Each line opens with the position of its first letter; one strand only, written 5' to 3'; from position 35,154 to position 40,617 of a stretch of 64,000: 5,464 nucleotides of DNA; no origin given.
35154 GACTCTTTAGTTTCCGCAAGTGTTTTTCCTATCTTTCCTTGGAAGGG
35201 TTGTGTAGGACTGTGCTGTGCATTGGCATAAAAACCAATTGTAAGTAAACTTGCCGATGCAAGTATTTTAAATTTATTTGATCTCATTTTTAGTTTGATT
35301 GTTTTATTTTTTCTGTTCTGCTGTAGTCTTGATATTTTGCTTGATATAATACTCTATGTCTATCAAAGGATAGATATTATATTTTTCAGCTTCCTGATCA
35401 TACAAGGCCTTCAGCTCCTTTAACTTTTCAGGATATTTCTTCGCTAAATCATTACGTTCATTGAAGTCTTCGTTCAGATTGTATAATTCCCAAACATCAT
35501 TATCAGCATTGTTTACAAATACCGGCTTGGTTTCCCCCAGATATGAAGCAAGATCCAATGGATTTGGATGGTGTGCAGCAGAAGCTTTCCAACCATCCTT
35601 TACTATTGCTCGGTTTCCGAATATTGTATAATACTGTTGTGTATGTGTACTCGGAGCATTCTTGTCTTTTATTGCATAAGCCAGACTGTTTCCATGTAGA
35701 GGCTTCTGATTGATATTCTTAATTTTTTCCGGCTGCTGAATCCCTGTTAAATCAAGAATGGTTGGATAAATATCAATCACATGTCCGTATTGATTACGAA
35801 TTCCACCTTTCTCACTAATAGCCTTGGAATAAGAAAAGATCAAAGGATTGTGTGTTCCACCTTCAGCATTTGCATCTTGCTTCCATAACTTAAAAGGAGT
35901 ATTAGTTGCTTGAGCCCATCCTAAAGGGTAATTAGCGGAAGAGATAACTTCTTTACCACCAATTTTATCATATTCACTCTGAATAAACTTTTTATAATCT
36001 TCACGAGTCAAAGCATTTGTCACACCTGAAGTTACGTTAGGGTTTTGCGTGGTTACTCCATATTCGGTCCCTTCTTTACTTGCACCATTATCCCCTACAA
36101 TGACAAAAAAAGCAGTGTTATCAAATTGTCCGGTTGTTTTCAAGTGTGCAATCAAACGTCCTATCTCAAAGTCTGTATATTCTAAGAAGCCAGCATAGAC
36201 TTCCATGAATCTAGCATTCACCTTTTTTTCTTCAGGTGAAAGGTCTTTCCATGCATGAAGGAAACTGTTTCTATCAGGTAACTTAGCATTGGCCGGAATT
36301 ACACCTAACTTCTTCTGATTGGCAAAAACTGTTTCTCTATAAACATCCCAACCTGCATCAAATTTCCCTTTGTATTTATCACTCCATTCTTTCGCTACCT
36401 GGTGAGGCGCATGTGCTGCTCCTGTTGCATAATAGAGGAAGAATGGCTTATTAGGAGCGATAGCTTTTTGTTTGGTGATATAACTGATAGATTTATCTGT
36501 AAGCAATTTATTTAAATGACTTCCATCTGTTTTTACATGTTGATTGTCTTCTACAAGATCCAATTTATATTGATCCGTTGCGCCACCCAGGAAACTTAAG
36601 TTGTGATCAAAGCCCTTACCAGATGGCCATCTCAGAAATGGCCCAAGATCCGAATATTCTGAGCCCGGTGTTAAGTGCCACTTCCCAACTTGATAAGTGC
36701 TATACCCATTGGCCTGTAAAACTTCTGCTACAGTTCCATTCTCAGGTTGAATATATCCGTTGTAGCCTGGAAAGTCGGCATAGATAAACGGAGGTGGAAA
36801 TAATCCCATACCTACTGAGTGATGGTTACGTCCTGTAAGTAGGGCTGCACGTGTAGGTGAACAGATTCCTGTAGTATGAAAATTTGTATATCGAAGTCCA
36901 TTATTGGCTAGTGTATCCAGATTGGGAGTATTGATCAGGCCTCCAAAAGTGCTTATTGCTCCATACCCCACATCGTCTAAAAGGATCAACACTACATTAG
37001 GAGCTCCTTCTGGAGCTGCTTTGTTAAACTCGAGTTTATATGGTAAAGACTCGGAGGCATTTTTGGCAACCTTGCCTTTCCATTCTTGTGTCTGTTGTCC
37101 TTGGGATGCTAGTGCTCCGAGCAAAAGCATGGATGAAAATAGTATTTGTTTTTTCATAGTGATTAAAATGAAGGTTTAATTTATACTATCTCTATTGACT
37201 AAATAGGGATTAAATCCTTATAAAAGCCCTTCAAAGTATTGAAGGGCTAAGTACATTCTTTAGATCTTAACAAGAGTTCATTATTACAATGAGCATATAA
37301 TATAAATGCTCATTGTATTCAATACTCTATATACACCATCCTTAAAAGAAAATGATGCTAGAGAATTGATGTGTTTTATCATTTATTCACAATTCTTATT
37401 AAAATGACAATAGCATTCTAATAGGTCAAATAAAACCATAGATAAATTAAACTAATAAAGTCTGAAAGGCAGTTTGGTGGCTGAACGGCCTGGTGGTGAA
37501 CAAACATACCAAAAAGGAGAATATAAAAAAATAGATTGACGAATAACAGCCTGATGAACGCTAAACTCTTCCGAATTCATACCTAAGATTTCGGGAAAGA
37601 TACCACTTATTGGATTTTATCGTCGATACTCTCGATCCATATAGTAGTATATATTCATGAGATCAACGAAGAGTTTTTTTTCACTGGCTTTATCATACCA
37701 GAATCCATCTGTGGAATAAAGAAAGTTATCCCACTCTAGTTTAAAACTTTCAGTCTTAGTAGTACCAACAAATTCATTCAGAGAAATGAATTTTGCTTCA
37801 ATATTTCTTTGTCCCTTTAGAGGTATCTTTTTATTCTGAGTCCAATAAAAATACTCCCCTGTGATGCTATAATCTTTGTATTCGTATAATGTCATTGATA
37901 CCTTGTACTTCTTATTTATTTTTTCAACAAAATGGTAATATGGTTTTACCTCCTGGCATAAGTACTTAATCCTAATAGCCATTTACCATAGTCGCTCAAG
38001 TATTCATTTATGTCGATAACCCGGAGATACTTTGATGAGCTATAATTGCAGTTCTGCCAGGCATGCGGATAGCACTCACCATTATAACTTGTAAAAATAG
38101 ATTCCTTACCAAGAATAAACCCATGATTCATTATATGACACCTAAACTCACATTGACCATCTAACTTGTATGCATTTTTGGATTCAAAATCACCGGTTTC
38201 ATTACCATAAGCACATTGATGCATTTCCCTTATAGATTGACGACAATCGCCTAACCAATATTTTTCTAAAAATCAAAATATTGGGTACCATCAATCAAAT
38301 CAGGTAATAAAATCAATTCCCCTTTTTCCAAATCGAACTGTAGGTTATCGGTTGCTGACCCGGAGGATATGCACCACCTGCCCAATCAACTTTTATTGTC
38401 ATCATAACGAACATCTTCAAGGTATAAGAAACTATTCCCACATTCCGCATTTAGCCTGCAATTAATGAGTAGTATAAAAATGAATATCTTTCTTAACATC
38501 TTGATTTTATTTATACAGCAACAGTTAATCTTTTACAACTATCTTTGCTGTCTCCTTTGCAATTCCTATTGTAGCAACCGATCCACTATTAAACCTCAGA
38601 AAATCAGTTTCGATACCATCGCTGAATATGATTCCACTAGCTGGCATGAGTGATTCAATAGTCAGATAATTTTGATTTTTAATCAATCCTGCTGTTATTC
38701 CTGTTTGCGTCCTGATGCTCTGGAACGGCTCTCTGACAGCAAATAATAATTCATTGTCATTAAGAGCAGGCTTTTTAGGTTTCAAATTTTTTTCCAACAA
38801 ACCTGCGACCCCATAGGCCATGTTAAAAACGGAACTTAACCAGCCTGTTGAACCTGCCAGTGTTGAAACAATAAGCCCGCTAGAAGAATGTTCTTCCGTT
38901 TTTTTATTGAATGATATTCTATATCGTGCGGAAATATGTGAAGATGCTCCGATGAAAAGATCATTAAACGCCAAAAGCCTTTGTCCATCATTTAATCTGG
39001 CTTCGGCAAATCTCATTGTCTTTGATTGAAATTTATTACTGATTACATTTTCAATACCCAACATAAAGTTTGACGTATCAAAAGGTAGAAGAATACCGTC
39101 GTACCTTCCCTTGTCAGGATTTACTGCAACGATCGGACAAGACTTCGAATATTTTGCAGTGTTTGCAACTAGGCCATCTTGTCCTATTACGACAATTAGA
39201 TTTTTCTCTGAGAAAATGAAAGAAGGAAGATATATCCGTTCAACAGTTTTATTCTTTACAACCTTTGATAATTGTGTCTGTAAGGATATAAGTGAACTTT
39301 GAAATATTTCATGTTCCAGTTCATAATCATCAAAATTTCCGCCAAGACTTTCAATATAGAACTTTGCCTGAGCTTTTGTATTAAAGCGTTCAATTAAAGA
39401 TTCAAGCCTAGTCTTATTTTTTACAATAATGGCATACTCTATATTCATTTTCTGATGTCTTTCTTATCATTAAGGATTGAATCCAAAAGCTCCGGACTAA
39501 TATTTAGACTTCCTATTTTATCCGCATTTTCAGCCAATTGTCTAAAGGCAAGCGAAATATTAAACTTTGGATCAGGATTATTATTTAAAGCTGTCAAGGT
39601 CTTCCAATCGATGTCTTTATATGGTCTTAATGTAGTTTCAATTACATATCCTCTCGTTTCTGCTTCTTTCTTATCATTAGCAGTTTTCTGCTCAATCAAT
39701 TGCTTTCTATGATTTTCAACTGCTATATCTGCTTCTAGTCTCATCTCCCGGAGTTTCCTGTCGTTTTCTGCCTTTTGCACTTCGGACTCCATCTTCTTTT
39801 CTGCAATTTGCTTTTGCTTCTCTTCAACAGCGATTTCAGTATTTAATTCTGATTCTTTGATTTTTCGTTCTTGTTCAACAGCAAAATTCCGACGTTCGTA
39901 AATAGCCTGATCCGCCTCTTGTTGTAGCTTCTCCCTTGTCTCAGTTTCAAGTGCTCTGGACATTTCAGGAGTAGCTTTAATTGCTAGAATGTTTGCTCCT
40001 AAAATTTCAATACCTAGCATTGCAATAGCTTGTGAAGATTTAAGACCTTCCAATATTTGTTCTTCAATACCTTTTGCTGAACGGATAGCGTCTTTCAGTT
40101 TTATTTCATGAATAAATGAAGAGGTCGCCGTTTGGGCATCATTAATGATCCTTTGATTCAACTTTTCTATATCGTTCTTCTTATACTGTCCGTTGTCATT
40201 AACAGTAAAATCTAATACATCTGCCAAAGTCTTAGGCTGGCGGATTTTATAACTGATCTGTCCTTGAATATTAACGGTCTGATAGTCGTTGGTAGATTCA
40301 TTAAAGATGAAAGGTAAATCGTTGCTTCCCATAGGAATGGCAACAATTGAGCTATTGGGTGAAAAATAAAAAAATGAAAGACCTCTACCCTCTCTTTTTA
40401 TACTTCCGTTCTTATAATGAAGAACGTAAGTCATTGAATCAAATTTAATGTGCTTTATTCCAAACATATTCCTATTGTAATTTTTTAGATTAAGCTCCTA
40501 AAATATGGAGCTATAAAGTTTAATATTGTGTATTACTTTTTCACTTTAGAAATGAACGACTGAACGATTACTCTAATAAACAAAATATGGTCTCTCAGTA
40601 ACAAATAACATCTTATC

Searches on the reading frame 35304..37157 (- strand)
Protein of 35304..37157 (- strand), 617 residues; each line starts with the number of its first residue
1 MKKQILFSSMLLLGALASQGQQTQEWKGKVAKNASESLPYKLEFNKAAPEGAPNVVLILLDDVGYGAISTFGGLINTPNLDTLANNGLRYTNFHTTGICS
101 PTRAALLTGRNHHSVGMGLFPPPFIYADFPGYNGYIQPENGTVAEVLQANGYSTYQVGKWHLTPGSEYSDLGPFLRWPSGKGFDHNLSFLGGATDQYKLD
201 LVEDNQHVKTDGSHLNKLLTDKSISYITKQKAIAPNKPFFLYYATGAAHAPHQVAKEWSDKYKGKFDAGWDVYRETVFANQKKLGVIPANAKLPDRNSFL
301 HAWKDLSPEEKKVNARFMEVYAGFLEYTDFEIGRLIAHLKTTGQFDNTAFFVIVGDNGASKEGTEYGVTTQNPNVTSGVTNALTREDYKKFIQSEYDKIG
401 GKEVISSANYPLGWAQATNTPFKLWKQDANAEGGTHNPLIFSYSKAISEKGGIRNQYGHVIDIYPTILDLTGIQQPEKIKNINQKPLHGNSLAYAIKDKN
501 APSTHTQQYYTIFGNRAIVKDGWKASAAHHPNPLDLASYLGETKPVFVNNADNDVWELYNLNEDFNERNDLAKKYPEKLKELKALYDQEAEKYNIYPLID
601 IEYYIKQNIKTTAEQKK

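Call 48: search_protein_families(library=pfam, proteins=[window:35304-37157:-], max_evalue=0.00001)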
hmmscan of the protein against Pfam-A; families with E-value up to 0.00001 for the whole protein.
window:35304-37157:- (617 aa): 2 families
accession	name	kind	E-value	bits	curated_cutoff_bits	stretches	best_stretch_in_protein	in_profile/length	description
PF00884.28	Sulfatase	-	1.5e-60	205.5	25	1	53-473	1-301/301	Sulfatase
PF16347.10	SGSH_C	-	6.5e-08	33.3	29.3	0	435-513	16-85/154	N-sulphoglucosamine sulphohydrolase, C-terminal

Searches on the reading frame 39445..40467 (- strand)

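Call 48: search_protein_families(library=pfam, proteins=[window:39445-40467:-], max_evalue=0.00001)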
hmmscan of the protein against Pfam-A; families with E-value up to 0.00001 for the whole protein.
window:39445-40467:- (340 aa): 1 family
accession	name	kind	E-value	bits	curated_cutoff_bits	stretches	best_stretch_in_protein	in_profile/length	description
PF01145.31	Band_7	-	5.6e-14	53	23.6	1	15-193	9-173/176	SPFH domain / Band 7 family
